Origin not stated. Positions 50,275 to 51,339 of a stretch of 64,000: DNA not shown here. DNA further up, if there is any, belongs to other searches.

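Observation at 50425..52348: AcnX (DUF521 + DUF126) pair in which the small subunit is covalently fused to a Nudix domain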

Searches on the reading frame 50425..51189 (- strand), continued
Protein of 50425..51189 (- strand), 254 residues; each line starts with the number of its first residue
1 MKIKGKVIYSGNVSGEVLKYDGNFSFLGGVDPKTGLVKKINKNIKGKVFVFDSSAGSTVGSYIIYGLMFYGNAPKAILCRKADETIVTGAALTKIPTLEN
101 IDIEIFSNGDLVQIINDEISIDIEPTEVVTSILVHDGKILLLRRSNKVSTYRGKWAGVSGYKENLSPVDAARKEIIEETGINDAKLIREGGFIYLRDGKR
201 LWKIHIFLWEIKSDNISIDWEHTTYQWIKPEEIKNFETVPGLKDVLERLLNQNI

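Call 41: fold_search(model_id=the predicted structure, library=pdb)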
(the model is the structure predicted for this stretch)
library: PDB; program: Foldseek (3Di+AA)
matches with E <= 10: 820; with E <= 0.001: 505
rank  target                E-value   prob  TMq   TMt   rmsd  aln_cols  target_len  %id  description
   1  7cnr_D                1.7e-13  1.00  0.45  0.88   1.3       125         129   39  Crystal structure of Thermococcus kodakaraensis aconitase X (apo-form) (released 2021-06-16)
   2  7cnr_B                9.7e-13  1.00  0.46  0.88   1.4       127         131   39  Crystal structure of Thermococcus kodakaraensis aconitase X (apo-form) (released 2021-06-16)
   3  7cnr_F                1.4e-12  1.00  0.46  0.89   1.3       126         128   39  Crystal structure of Thermococcus kodakaraensis aconitase X (apo-form) (released 2021-06-16)
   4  3grn_B                2.4e-10  1.00  0.47  0.83   2.4       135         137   26  CRYSTAL STRUCTURE OF MUTT PROTEIN FROM Methanosarcina mazei Go1 (released 2009-04-07)
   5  2hi6_MODEL_1_A        4.1e-10  1.00  0.45  0.85   1.6       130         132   36  Solution NMR structure of UPF0107 protein AF_0055, Northeast Structural Genomics Consortium Target GR101 (released 2006-08-29)
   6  3grn_A                4.7e-10  1.00  0.47  0.82   2.6       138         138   27  CRYSTAL STRUCTURE OF MUTT PROTEIN FROM Methanosarcina mazei Go1 (released 2009-04-07)
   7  3ees_A                9.7e-10  1.00  0.44  0.82   2.3       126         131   25  Structure of the RNA pyrophosphohydrolase BdRppH (released 2009-03-24)
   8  6dt3_B                2.1e-09  1.00  0.40  0.66   4.1       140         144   20  1.2 Angstrom Resolution Crystal Structure of Nucleoside Triphosphatase NudI from Klebsiella pneumoniae in Complex with (released 2018-06-27)
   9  3n77_A                2.5e-09  1.00  0.40  0.70   4.2       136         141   21  Crystal structure of Idp01880, putative NTP pyrophosphohydrolase of Salmonella typhimurium LT2 (released 2010-08-18)
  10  2fkb_C                3.7e-09  1.00  0.46  0.68   2.2       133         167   23  Crystal structure of a putative enzyme (possible Nudix hydrolase) from Escherichia Coli K12 (released 2006-02-21)
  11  3eeu_A                3.7e-09  1.00  0.43  0.79   2.4       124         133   26  Structure of the RNA pyrophosphohydrolase BdRppH in complex with Holmium (released 2009-03-24)
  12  3oga_B                3.9e-09  1.00  0.40  0.75   3.7       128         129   25  1.75 Angstrom resolution crystal structure of a putative NTP pyrophosphohydrolase (yfaO) from Salmonella typhimurium L (released 2010-10-06)
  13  6dt3_A                3.9e-09  1.00  0.35  0.58   5.2       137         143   19  1.2 Angstrom Resolution Crystal Structure of Nucleoside Triphosphatase NudI from Klebsiella pneumoniae in Complex with (released 2018-06-27)
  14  2rrk_MODEL_1_A        5.0e-09  1.00  0.42  0.72   3.4       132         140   27  Solution structure of the E. coli ORF135 protein (released 2012-01-18)
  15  3gwy_B                5.0e-09  1.00  0.43  0.76   4.4       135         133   19  Crystal structure of putative CTP pyrophosphohydrolase from Bacteroides fragilis (released 2009-04-14)
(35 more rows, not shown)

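Call 50: search_protein_families(library=ncbifam, proteins=[L015:6039-7028:+, L027:4586-5575:+, L051:10390-11307:+, L068:10402-11283:+, L041:9485-10405:+], max_evalue=0.00001)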
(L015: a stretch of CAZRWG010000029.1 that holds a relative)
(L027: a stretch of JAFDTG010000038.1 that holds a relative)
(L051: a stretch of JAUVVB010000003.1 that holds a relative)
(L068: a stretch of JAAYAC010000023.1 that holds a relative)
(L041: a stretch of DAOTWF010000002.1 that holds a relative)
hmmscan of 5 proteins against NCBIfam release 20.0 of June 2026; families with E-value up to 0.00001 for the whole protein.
L015:6039-7028:+ (329 aa): 8 families
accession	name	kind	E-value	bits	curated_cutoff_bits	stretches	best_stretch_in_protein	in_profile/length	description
NF004326.0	PRK05720.1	subfamily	7e-120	400.1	271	1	13-327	12-347/358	s-methyl-5-thioribose-1-phosphate isomerase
TIGR00512.1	salvage_mtnA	equivalog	1e-115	386.3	279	1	14-321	2-334/335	S-methyl-5-thioribose-1-phosphate isomerase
TIGR00524.1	eIF-2B_rel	subfamily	1.1e-104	349.8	185.85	1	40-321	2-302/303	S-methyl-5-thioribose-1-phosphate isomerase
NF004700.0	PRK06036.1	equivalog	8.2e-92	307.8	528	1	16-322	6-330/339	S-methyl-5-thioribose-1-phosphate isomerase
NF004436.0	PRK05772.1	equivalog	1.2e-82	278.1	521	1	10-326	15-355/363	S-methyl-5-thioribose-1-phosphate isomerase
TIGR00511.1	ribulose_e2b2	equivalog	3.7e-56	190.6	314.1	1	44-322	4-288/301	ribose 1,5-bisphosphate isomerase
NF006210.0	PRK08335.1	equivalog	7.3e-27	94.3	339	1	82-320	52-269/275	translation initiation factor IF-2B subunit alpha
NF004994.0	PRK06372.1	equivalog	5.2e-14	52.2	249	1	143-324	83-250/253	translation initiation factor IF-2B subunit delta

L027:4586-5575:+ (329 aa): 8 families
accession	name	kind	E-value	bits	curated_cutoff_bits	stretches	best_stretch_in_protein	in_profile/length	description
NF004326.0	PRK05720.1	subfamily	7.6e-126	419.7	271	1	12-328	10-348/358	s-methyl-5-thioribose-1-phosphate isomerase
TIGR00512.1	salvage_mtnA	equivalog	1.6e-118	395.6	279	1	13-321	1-334/335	S-methyl-5-thioribose-1-phosphate isomerase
TIGR00524.1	eIF-2B_rel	subfamily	1.6e-105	352.6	185.85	1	41-322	3-303/303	S-methyl-5-thioribose-1-phosphate isomerase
NF004700.0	PRK06036.1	equivalog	1.3e-95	320.3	528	1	12-323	1-331/339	S-methyl-5-thioribose-1-phosphate isomerase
NF004436.0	PRK05772.1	equivalog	9.7e-82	275.1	521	1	14-323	18-352/363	S-methyl-5-thioribose-1-phosphate isomerase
TIGR00511.1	ribulose_e2b2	equivalog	1.1e-58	198.9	314.1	1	44-326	4-292/301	ribose 1,5-bisphosphate isomerase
NF006210.0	PRK08335.1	equivalog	4e-27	95.2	339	1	69-322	40-271/275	translation initiation factor IF-2B subunit alpha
NF004994.0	PRK06372.1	equivalog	3.4e-14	52.9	249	1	145-324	85-250/253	translation initiation factor IF-2B subunit delta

L051:10390-11307:+ (305 aa): 8 families
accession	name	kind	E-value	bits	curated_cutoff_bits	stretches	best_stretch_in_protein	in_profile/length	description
TIGR00511.1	ribulose_e2b2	equivalog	2e-36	125.8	314.1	1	12-252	2-239/301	ribose 1,5-bisphosphate isomerase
TIGR00524.1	eIF-2B_rel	subfamily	1e-35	123.4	185.85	1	11-252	3-253/303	S-methyl-5-thioribose-1-phosphate isomerase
NF006210.0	PRK08335.1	equivalog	1.7e-31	109.5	339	1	10-277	4-270/275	translation initiation factor IF-2B subunit alpha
NF004700.0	PRK06036.1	equivalog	9.3e-27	94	528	1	12-249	33-278/339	S-methyl-5-thioribose-1-phosphate isomerase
NF004326.0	PRK05720.1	subfamily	3.1e-24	85.4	271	1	26-252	54-292/358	s-methyl-5-thioribose-1-phosphate isomerase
NF004436.0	PRK05772.1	equivalog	9.3e-21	74.5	521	1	34-245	68-295/363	S-methyl-5-thioribose-1-phosphate isomerase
TIGR00512.1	salvage_mtnA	equivalog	3.1e-20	72.4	279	1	13-252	31-285/335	S-methyl-5-thioribose-1-phosphate isomerase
NF004994.0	PRK06372.1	equivalog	1.9e-16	60.2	249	1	103-250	60-204/253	translation initiation factor IF-2B subunit delta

L068:10402-11283:+ (293 aa): 6 families
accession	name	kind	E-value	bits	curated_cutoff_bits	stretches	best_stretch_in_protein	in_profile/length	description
TIGR00511.1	ribulose_e2b2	equivalog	1.9e-28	99.6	314.1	1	5-243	3-232/301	ribose 1,5-bisphosphate isomerase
NF006210.0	PRK08335.1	equivalog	2.9e-20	72.7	339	1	3-243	5-226/275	translation initiation factor IF-2B subunit alpha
TIGR00524.1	eIF-2B_rel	subfamily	1.3e-19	70.4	185.85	1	1-243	1-246/303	S-methyl-5-thioribose-1-phosphate isomerase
NF004994.0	PRK06372.1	equivalog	5.4e-07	29.3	249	1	104-240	69-197/253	translation initiation factor IF-2B subunit delta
NF004700.0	PRK06036.1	equivalog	3.3e-06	26.4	528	1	3-208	32-242/339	S-methyl-5-thioribose-1-phosphate isomerase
NF004326.0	PRK05720.1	subfamily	3.6e-06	26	271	0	4-225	40-269/358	s-methyl-5-thioribose-1-phosphate isomerase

L041:9485-10405:+ (306 aa): 6 families
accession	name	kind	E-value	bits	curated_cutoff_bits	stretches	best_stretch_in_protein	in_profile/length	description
NF001813.0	PRK00549.1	equivalog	1e-41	143.3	379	1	21-162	270-412/414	competence/damage-inducible protein A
TIGR00199.1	PncC_domain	subfamily_domain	2.4e-38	131.6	68.9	1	23-158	10-146/149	nicotinamide-nucleotide amidohydrolase family protein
NF002975.0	PRK03661.1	equivalog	6.1e-34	117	212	1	22-158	21-158/164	nicotinamide-nucleotide amidase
TIGR00200.1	cinA_nterm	subfamily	1.2e-27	96.7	243.15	1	21-162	272-412/414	CinA family nicotinamide mononucleotide deamidase-related protein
NF002972.0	PRK03657.1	equivalog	2e-20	73.3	201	1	23-161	33-171/175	2-oxo-tetronate isomerase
NF007834.0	PRK10546.1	equivalog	9.5e-06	25.5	156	0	177-295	5-117/135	pyrimidine (deoxy)nucleoside triphosphate diphosphatase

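Call 89: list_cluster_members(proteins=[P0112, P0044, P0108, P0020, P0014, P0001, P0052, P0107, P0043, P0375])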
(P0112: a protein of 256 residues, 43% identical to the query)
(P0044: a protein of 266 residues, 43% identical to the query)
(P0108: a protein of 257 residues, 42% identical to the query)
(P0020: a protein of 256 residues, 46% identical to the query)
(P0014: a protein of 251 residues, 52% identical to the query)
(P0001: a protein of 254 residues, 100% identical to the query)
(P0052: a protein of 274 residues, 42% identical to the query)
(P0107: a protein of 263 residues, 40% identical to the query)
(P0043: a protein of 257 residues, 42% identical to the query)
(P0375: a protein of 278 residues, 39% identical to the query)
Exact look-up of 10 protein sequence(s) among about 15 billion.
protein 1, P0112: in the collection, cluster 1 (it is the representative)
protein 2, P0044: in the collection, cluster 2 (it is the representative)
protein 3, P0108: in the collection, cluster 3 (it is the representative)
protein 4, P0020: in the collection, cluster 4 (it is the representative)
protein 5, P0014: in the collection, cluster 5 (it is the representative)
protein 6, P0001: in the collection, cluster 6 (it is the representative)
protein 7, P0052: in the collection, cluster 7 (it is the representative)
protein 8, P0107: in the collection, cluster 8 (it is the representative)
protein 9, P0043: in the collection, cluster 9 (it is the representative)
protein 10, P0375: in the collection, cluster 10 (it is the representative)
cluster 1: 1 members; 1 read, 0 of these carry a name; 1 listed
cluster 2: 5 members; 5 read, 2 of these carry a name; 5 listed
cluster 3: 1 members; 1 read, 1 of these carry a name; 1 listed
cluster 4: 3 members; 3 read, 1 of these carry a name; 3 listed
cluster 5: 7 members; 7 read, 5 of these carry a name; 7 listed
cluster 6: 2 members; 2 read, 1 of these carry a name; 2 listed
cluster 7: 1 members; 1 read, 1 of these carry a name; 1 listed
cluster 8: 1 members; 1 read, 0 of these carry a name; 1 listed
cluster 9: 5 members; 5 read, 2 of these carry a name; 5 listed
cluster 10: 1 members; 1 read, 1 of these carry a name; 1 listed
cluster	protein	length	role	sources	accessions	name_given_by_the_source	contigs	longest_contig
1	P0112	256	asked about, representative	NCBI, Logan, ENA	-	-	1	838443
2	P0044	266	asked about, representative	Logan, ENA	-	-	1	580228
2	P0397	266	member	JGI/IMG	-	predicted aconitase with swiveling domain/ADP-ribose pyrophosphatase YjhB (NUDIX family)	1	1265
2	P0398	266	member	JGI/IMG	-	predicted aconitase with swiveling domain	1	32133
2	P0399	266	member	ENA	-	-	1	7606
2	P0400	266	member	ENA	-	-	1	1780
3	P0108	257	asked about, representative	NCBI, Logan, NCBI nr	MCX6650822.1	MAG: DUF126 domain-containing protein [Methanomassiliicoccales archaeon] | DUF126 domain-containing protein [Methanomassiliicoccales archaeon]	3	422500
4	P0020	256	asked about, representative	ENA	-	-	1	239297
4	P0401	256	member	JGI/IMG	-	uncharacterized protein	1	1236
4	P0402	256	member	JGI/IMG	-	-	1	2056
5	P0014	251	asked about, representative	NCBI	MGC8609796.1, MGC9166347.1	MAG: aconitase X swivel domain-containing protein [Thermoplasmata archaeon]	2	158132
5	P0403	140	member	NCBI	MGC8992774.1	MAG: NUDIX domain-containing protein, partial [Thermoplasmata archaeon]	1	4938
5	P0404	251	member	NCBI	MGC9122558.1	MAG: aconitase X swivel domain-containing protein [Thermoplasmata archaeon]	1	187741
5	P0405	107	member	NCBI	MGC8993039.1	MAG: aconitase X swivel domain-containing protein, partial [Thermoplasmata archaeon]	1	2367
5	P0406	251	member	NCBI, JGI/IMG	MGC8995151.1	MAG: aconitase X swivel domain-containing protein [Thermoplasmata archaeon] | predicted aconitase with swiveling domain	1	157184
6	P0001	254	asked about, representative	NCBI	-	-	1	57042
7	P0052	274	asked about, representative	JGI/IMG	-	predicted aconitase with swiveling domain/ADP-ribose pyrophosphatase YjhB (NUDIX family)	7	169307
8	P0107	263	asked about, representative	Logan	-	-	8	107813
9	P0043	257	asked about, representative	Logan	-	-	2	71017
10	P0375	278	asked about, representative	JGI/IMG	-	phosphomecalonate degydratase small subunit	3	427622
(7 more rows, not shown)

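Call 91: search_protein_families(library=pfam, proteins=[L077:10387-11424:-, L077:11858-12637:-, L077:12901-13926:+, L077:5559-6146:+, L077:3880-5133:-, L077:2649-3875:-, L077:7526-8860:+], max_evalue=0.0001)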
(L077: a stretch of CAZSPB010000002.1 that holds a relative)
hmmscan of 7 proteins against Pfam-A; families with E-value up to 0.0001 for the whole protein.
L077:10387-11424:- (345 aa): 3 families
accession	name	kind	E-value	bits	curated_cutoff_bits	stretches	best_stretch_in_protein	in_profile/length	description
PF01070.24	FMN_dh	-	4.8e-29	101.9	24.9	1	158-327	195-344/350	FMN-dependent dehydrogenase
PF00478.31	IMPDH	-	2.2e-08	33.9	25.6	0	245-284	192-235/345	IMP dehydrogenase / GMP reductase domain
PF01645.23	Glu_synthase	-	1.6e-07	31.3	20.4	1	176-286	194-305/369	Conserved region in glutamate synthase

L077:11858-12637:- (259 aa): 2 families
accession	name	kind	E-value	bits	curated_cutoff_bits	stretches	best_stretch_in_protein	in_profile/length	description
PF01978.25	TrmB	-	4.8e-22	78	25.6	1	15-81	1-67/68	Sugar-specific transcriptional regulator TrmB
PF11495.14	Regulator_TrmB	-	4.8e-07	29.7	22.2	1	120-254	2-135/233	Archaeal transcriptional regulator TrmB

L077:12901-13926:+ (341 aa): 1 family
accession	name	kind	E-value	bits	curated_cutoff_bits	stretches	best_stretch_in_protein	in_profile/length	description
PF04055.27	Radical_SAM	-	3.5e-15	57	29.5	1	124-287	2-166/166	Radical SAM superfamily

L077:5559-6146:+ (195 aa): 0 families

L077:3880-5133:- (417 aa): 1 family
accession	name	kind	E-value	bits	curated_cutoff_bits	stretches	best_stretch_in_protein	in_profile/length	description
PF08495.15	FIST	-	2.1e-16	60.8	23.2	1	37-141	1-96/189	FIST N domain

L077:2649-3875:- (408 aa): 2 families
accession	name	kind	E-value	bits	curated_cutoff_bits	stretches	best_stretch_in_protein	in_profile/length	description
PF01593.30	Amino_oxidase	-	7.7e-15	55.5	19.8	1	15-397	1-434/443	Flavin containing amine oxidoreductase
PF13450.12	NAD_binding_8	-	1.3e-12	48.3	21.9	1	10-65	1-54/68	NAD(P)-binding Rossmann-like domain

L077:7526-8860:+ (444 aa): 3 families
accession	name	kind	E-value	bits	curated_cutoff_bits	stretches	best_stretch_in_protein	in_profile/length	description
PF01977.22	UbiD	-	1.5e-62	210.9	23.3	1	96-282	6-204/206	3-octaprenyl-4-hydroxybenzoate carboxy-lyase Rift-related domain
PF20696.2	UbiD_C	-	3.9e-32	111.4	24.2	1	288-413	2-127/127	3-octaprenyl-4-hydroxybenzoate carboxy-lyase C-terminal domain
PF20695.2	UbiD_N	-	1e-19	70.8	24.3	1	10-85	1-77/78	3-octaprenyl-4-hydroxybenzoate carboxy-lyase N-terminal domain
